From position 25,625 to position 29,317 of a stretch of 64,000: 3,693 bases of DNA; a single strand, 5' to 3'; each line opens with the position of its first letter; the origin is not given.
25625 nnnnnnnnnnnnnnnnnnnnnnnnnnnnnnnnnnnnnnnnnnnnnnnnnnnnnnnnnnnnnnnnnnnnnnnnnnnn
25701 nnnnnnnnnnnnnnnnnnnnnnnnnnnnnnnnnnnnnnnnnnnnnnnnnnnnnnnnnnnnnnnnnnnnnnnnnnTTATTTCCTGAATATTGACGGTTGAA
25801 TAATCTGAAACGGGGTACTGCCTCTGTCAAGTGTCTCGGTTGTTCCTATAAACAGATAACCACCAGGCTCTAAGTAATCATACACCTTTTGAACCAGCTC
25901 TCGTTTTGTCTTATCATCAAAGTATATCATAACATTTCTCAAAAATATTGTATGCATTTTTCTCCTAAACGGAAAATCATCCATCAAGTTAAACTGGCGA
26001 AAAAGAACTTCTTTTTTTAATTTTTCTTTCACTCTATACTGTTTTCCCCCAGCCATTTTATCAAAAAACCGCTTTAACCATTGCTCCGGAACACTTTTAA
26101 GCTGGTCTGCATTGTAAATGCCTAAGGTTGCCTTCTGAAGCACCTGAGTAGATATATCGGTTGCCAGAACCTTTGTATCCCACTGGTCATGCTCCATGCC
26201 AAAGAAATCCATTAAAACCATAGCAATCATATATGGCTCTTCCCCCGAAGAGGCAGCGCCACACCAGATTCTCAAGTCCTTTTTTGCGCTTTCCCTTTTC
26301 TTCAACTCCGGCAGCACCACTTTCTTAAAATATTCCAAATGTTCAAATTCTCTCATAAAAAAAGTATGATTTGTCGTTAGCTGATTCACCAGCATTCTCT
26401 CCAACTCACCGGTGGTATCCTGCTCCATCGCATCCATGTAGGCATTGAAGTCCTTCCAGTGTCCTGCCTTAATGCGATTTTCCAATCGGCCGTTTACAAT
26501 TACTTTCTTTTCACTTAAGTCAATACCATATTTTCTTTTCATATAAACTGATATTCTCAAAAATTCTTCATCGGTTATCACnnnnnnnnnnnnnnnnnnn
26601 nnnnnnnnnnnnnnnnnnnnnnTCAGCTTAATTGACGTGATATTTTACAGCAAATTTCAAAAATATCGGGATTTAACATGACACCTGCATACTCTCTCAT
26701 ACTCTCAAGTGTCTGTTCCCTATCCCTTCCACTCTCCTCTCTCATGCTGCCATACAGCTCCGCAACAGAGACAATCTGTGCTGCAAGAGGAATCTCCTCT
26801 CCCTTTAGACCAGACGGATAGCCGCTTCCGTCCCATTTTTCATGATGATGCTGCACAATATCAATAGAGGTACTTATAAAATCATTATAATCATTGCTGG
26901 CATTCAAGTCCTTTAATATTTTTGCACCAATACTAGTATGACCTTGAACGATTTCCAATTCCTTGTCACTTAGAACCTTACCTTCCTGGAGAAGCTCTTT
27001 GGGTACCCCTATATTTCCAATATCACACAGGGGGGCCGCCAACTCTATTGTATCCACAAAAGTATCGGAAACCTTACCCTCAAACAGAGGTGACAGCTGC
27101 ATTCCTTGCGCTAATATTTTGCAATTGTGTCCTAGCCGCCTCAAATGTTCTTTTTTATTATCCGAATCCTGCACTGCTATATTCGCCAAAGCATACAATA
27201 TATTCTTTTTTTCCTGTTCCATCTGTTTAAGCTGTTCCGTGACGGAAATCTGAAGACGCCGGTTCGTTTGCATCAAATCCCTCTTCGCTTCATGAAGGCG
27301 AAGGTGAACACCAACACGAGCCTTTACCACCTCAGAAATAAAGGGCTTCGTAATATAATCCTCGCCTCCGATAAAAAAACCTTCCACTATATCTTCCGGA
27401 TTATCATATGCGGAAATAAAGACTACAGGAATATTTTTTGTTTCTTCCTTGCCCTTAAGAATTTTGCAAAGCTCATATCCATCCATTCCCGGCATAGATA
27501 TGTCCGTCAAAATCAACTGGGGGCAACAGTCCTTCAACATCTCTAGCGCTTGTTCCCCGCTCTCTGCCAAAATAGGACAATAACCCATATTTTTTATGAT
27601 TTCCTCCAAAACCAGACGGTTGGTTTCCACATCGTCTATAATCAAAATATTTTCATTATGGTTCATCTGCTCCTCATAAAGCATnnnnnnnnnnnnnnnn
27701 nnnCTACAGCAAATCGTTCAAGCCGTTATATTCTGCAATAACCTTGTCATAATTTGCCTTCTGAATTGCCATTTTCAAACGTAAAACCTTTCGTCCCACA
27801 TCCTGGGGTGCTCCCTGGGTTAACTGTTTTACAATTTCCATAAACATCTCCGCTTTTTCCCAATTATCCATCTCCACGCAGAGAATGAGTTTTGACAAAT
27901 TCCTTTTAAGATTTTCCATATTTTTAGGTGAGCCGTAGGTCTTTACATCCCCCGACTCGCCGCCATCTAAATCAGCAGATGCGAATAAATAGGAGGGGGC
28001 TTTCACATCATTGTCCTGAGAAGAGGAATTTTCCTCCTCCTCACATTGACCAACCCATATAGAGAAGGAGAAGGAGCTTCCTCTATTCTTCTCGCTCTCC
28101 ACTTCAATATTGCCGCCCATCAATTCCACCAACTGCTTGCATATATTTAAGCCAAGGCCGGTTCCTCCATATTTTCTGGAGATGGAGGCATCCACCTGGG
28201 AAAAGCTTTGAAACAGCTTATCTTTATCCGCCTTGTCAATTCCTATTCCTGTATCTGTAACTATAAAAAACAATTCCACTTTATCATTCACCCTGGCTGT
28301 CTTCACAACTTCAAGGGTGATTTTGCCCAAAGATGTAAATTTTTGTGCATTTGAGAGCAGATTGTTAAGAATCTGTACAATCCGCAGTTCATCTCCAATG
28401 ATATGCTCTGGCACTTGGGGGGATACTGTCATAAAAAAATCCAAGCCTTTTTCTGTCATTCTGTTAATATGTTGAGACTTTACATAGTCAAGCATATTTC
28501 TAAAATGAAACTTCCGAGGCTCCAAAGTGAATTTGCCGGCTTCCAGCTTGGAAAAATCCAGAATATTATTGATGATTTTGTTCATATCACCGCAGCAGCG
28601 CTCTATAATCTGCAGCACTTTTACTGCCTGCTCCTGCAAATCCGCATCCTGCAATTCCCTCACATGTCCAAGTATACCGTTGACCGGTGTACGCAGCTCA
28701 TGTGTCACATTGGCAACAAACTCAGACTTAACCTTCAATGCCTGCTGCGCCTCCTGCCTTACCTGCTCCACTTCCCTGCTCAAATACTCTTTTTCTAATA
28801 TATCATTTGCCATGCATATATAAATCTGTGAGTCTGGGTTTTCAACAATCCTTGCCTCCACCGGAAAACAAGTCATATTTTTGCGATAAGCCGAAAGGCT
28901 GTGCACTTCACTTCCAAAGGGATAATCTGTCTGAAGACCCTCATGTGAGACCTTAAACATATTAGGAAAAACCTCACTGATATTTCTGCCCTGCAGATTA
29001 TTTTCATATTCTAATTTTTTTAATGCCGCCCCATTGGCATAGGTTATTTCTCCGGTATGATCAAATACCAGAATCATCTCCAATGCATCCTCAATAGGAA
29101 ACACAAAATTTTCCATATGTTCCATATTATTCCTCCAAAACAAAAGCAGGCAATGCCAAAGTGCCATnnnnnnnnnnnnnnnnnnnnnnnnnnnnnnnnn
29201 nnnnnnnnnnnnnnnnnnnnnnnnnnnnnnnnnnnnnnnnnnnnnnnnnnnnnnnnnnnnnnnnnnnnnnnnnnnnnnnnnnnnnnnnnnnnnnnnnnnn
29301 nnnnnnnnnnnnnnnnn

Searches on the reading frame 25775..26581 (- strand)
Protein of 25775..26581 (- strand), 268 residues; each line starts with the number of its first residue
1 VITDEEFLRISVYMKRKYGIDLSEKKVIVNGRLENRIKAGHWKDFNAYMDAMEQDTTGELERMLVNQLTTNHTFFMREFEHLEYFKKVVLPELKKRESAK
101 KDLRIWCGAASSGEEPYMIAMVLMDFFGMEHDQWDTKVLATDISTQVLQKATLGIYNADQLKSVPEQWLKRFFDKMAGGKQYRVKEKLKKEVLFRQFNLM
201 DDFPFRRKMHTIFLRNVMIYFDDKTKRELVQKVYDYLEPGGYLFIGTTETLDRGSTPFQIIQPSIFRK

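Call 3: search_protein_families(library=pfam, proteins=[window:25775-26581:-], max_evalue=0.01)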
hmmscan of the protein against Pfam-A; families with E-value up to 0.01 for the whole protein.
window:25775-26581:- (268 aa): 4 families
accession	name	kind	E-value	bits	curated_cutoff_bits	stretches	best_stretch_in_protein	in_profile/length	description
PF01739.24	CheR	-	2.6e-56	190.6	27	1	71-262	1-190/195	CheR methyltransferase, SAM binding domain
PF03705.20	CheR_N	-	2.1e-07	30.9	27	1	5-55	1-52/53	CheR methyltransferase, all-alpha domain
PF13649.12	Methyltransf_25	-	0.00097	20.2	27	0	191-241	47-97/97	Methyltransferase domain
PF08242.18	Methyltransf_12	-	0.0013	19.8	30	0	183-243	64-98/98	Methyltransferase domain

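Call 41: search_protein_families(library=ncbifam, proteins=[window:25775-26581:-], max_evalue=0.001)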
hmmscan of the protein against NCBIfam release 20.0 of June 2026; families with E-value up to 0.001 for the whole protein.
window:25775-26581:- (268 aa): 1 family
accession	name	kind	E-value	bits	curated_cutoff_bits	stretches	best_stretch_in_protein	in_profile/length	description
NF007902.0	PRK10611.1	equivalog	4.1e-55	187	435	1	2-258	22-273/287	protein-glutamate O-methyltransferase CheR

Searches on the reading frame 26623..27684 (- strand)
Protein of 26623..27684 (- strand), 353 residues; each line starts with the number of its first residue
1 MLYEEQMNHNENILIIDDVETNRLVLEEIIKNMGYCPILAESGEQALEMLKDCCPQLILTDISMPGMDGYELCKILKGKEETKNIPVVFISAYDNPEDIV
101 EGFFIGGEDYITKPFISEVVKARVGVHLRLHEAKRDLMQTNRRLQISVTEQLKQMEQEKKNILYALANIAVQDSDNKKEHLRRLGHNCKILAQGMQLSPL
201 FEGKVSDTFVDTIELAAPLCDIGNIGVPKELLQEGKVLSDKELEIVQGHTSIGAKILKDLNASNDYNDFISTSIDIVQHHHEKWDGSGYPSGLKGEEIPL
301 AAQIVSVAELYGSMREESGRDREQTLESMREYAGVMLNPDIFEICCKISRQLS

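Call 3: search_protein_families(library=pfam, proteins=[window:26623-27684:-], max_evalue=0.01)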
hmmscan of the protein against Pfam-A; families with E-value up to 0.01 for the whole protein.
window:26623-27684:- (353 aa): 3 families
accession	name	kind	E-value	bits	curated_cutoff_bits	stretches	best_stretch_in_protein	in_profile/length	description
PF00072.30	Response_reg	-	1.2e-24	87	30.2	1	13-123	1-109/111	Response regulator receiver domain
PF13487.12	HD_5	-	1.7e-24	86.9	27.2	1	205-336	34-165/170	HD domain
PF01966.28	HD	-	3.1e-13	50.4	22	1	179-308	3-110/116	HD domain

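Call 6: search_solved_structures(query=window:26623-27684:-, show_alignments=3, max_evalue=0.00001)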
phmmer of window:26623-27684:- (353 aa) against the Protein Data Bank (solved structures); distinct sequences matched with E-value up to 0.00001: 234 (the best 60 are shown).
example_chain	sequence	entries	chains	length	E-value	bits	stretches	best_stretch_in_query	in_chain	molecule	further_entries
9g85_A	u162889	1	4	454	2.6e-26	95.8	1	12-129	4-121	Response regulator PleD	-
2wb4_A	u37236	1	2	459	2.7e-26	95.7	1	12-129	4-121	DIGUANYLATE CYCLASE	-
9g86_A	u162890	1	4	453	2.9e-26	95.6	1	12-129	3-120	Response regulator PleD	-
1w25_A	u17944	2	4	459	3.1e-26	95.5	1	12-129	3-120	STALKED-CELL DIFFERENTIATION CONTROLLING PROTEIN | RESPONSE REGULATOR PLED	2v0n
9xzo_A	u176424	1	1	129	7.1e-25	91.1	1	12-131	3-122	De novo protein M1X0B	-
4mcw_A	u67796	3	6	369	1.5e-22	83.4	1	154-347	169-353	Metal dependent phosphohydrolase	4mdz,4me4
4r8z_A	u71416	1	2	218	3.1e-22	82.4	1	153-315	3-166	Cyclic di-GMP phosphodiesterase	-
3gt7_A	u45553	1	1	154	7.8e-20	74.5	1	8-123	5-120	Sensor protein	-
1mvo_A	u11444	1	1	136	2.9e-19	72.6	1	10-134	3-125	PhoP response regulator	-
2zwm_A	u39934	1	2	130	7.5e-19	71.3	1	11-130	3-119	Transcriptional regulatory protein yycF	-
3f6p_A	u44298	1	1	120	8.5e-19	71.1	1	11-129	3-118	Transcriptional regulatory protein yycF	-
3to5_A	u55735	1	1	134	1.9e-18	69.9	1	4-124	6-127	CheY homolog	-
3t6k_A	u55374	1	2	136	4.7e-18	68.6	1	12-123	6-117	Response regulator receiver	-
9ji3_J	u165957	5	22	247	6.5e-18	68.2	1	11-144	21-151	DNA-binding response regulator | Possible two component system response transcriptional positive regulator PhoP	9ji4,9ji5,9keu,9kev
3r0j_A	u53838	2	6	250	6.7e-18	68.1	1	11-144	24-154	POSSIBLE TWO COMPONENT SYSTEM RESPONSE TRANSCRIPTIONAL POSITIVE REGULATOR PHOP | Response regulator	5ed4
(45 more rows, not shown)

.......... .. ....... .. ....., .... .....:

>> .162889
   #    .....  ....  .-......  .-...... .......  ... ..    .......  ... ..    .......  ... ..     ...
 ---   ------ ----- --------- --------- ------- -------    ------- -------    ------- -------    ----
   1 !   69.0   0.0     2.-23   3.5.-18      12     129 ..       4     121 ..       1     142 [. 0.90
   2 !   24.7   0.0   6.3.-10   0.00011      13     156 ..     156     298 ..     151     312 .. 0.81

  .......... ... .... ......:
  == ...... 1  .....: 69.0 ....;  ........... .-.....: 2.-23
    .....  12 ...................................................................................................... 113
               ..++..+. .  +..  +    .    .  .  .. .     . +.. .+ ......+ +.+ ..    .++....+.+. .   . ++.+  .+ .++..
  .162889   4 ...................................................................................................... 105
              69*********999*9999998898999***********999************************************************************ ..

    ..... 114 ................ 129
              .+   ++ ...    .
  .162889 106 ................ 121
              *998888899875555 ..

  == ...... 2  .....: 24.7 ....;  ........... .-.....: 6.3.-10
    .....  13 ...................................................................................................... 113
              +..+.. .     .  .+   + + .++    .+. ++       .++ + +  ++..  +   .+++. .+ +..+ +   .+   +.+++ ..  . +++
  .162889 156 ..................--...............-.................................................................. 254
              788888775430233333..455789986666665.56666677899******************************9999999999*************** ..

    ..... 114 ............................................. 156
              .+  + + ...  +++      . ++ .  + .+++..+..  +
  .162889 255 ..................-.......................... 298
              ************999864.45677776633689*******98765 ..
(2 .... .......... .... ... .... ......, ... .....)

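Call 41: search_protein_families(library=ncbifam, proteins=[window:26623-27684:-], max_evalue=0.001)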
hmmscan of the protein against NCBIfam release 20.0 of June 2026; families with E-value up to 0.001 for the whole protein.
window:26623-27684:- (353 aa): 91 families (the best 25 are shown)
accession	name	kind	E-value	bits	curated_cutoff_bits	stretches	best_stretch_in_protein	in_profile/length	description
NF053512.1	nitric_RR_NosR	exception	1.1e-37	130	400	2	150-350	165-355/422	response regulator c-di-GMP phosphodiesterase, NosR family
NF007135.0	PRK09581.1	equivalog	7.1e-32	110.8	474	1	12-181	4-171/457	PleD family two-component system response regulator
NF053854.1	RespRegPhoBBctds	equivalog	5.3e-28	97.9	270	1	13-164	1-149/225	two-component system response regulator PhoB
TIGR02154.1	PhoB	equivalog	3.9e-25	88.5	296.2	1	11-160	3-151/226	phosphate regulon transcriptional regulator PhoB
NF040689.1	MtrAB_MtrA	equivalog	1.6e-23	83.2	300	1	13-157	1-142/219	MtrAB system response regulator MtrA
NF045944.1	ResRegRpaBCyano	equivalog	2.1e-23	82.9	330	1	14-169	1-152/229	response regulator transcription factor RpaB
NF041880.1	EPS_EpsF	equivalog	1.3e-21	76.7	900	1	16-152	1-138/492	response regulator EpsF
NF051850.1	RespRegRprY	equivalog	2.1e-21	76.4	370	1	7-156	1-148/234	response regulator transcription factor RprY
NF041733.1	resp_reg_CseB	equivalog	7e-21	74.7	350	1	12-153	2-140/228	two-component system response regulator CseB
NF040534.1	resp_reg_YycF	equivalog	1e-20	74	340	1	12-149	2-136/231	response regulator YycF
NF033120.0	vanR_FM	exception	2.1e-20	73.4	460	1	12-156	5-145/231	vancomycin resistance response regulator transcription factor, VanR-F/VanR-M family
NF007969.0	PRK10693.1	equivalog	9.5e-20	70.9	329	1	9-162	6-153/337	two-component system response regulator RssB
NF008296.0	PRK11083.1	equivalog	9.9e-20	70.9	273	1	10-154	3-144/228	two-component system response regulator CreB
NF007982.1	PRK10710.1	equivalog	4.5e-19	68.9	380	1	6-159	3-151/235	envelope stress response regulator BaeR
NF045505.1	RR_RssB_Pseudo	equivalog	2.2e-18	66.5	700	1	8-149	3-150/394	two-component system response regulator RssB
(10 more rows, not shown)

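Call 64: search_protein_representatives(protein=window:26623-27684:-)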
Query: 353 residues. Proteins with E-value up to 0.001 (for the whole library): 716222; up to 1e-10: 185055; up to 1e-30: 5165. The best 150 are listed.
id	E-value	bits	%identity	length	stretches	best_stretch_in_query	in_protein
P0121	1.5e-109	382.6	50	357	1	11-352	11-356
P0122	4.1e-91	322.0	46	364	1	12-349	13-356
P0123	1.8e-86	306.7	44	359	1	10-352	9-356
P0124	6.0e-85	301.7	39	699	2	6-317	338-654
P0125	1.4e-84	300.6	35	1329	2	10-332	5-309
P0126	1.1e-82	294.3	35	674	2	11-324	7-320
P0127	7.6e-79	281.7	41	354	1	8-343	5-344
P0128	1.0e-78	281.3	42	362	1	9-352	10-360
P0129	6.5e-77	275.3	40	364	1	11-352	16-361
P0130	1.6e-76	274.0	41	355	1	10-352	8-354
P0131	8.2e-76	271.7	40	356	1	9-352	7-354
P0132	5.9e-75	268.9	38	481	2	11-344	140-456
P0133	4.3e-74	266.0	40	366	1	12-352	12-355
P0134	1.4e-71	257.8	53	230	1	8-229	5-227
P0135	2.3e-71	257.1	49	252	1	45-287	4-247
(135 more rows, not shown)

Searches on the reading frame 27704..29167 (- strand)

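Call 3: search_protein_families(library=pfam, proteins=[window:27704-29167:-], max_evalue=0.01)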
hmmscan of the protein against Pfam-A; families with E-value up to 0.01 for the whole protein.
window:27704-29167:- (487 aa): 5 families
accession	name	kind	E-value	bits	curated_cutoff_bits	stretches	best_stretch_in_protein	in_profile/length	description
PF02518.31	HATPase_c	-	2.3e-28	99.3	26.4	1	258-370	1-107/111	Histidine kinase-, DNA gyrase B-, and HSP90-like ATPase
PF00512.31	HisKA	-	5.1e-20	71.7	26.9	1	147-211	2-66/66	His Kinase A (phospho-acceptor) domain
PF13426.13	PAS_9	-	0.00016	22.3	27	1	31-123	3-101/103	PAS domain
PF13188.13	PAS_8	-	0.00036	20.8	21.8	1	26-69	8-49/65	PAS domain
PF00989.32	PAS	-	0.0028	18.1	22.6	1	25-123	7-113/113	PAS fold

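Call 41: search_protein_families(library=ncbifam, proteins=[window:27704-29167:-], max_evalue=0.001)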
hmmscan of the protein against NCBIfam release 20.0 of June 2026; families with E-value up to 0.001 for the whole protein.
window:27704-29167:- (487 aa): 80 families (the best 25 are shown)
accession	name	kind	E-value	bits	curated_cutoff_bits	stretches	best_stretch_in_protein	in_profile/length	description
NF008318.0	PRK11107.1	equivalog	3.6e-88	296.7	890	1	133-383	279-529/920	two-component sensor histidine kinase BarA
TIGR02956.1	TMAO_torS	equivalog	1.7e-78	264.8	676.5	1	121-388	440-699/967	TMAO reductase system sensor histidine kinase/response regulator TorS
NF041947.1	LuxQ_Vibrio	equivalog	6.6e-69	232.7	1200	1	28-396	358-720/843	quorum-sensing autoinducer 2 sensor kinase/phosphatase LuxQ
NF008099.0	PRK10841.1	equivalog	1.1e-64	218.7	920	1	114-383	437-701/949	two-component system sensor histidine kinase RcsC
NF045901.1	HisKinLetSLeg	equivalog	1.9e-62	211.5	1650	1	123-380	271-526/906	two-component system sensor histidine kinase LetS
NF011874.0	PRK15347.1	equivalog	1.4e-61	208.6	852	1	131-395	382-634/921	two component system sensor kinase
NF008302.0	PRK11091.1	equivalog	1.3e-57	195.6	838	1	135-391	271-524/779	aerobic respiration two-component sensor histidine kinase ArcB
NF046044.1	PnpS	equivalog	6e-55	186.8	400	1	27-369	63-388/390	two-component system histidine kinase PnpS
NF047874.1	MASE3_PAS_HK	subfamily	6e-53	180.6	560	1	29-386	275-639/655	MASE3 domain-containing sensor histidine kinase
NF038297.2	hybrid_HK_HrmK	equivalog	9.5e-51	173.1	725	1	123-441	211-505/607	hybrid histidine kinase/response regulator HrmK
TIGR02966.1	phoR_proteo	equivalog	2.6e-49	168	334.2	1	28-370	15-333/333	phosphate regulon sensor histidine kinase PhoR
NF008543.0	PRK11466.1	equivalog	1.6e-48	165.3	982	1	82-378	379-668/914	TMAO reductase system sensor histidine kinase/response regulator TorS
NF033092.0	HK_WalK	equivalog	3.4e-46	158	725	1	141-370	366-592/594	cell wall metabolism sensor histidine kinase WalK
NF047465.1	hybrid_HK_LvrA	exception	1e-42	146.2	1200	1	130-382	185-433/819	hybrid histidine kinase/response regulator LvrA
NF041832.1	near_NosP_CTERM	subfamily_domain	2.8e-40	138.5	400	1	142-385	2-238/370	NahK/ErcS family hybrid sensor histidine kinase/response regulator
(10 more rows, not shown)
